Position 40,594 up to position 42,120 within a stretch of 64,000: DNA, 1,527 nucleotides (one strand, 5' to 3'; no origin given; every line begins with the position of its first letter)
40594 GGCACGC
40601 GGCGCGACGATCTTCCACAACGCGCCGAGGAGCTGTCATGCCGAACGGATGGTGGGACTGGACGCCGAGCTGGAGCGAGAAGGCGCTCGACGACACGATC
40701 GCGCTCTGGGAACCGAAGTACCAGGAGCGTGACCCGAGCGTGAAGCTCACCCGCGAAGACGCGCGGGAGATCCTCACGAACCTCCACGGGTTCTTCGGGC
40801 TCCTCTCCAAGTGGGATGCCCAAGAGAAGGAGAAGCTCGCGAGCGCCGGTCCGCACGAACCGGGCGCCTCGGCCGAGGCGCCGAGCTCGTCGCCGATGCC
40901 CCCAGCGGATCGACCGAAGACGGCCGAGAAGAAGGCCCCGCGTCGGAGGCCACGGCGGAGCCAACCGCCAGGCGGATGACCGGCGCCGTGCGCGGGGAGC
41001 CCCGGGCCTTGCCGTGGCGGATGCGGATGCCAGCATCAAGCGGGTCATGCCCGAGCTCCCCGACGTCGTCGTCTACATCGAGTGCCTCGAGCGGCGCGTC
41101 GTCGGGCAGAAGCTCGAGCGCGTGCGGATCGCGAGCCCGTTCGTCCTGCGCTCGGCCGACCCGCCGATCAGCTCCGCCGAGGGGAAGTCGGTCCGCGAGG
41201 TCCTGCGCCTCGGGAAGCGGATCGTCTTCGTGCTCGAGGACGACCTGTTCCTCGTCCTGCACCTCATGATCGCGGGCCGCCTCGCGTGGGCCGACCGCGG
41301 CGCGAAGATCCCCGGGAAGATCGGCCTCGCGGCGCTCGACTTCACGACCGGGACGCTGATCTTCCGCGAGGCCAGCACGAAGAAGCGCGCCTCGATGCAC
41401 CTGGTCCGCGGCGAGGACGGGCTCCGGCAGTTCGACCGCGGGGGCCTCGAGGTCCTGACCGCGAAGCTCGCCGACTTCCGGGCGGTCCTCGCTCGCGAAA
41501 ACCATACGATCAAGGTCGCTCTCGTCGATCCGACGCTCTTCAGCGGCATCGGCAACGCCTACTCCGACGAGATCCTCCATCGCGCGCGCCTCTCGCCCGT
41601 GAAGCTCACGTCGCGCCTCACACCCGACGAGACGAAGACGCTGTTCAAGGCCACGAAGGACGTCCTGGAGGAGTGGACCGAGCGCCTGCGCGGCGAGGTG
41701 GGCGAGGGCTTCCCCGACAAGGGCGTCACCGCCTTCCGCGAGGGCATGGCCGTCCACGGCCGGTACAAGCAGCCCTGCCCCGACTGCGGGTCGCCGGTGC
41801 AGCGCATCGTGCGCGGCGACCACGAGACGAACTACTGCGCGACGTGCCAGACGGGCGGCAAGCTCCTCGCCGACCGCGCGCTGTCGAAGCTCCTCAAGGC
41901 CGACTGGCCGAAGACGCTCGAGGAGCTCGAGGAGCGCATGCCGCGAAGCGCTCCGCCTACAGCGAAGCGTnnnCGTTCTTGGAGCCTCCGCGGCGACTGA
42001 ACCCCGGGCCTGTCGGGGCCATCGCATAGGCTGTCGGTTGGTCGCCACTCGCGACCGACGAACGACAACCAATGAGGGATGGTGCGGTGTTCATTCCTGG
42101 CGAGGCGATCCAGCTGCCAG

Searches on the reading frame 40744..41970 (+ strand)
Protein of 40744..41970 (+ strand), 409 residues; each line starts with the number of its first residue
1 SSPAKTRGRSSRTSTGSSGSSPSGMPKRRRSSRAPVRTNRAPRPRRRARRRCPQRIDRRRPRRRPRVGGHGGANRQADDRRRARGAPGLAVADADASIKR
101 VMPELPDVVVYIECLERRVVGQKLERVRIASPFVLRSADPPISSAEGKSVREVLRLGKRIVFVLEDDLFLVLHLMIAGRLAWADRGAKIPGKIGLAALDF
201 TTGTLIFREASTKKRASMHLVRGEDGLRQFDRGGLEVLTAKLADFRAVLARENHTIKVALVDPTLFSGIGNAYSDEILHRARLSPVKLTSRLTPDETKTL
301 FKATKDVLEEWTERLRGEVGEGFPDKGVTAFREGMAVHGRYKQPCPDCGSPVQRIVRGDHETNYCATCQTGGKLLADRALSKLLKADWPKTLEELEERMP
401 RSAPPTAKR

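Call 78: search_protein_families(library=pfam, proteins=[window:40744-41970:+], max_evalue=0.001)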
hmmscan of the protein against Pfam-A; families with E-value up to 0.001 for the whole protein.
window:40744-41970:+ (409 aa): 4 families
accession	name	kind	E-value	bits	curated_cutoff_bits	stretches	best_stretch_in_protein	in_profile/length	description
PF06831.19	H2TH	-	3.1e-15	56.4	34.7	1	241-311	11-81/93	Formamidopyrimidine-DNA glycosylase H2TH domain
PF01149.29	Fapy_DNA_glyco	-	4.5e-15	56.7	25.5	1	102-187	1-89/117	Formamidopyrimidine-DNA glycosylase N-terminal domain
PF06827.20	zf-FPG_IleRS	-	7.6e-06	26.1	21.3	1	343-370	2-29/30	Zinc finger found in FPG and IleRS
PF05833.16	NFACT_N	-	0.00013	21.4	31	1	239-312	172-244/456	NFACT N-terminal and middle domains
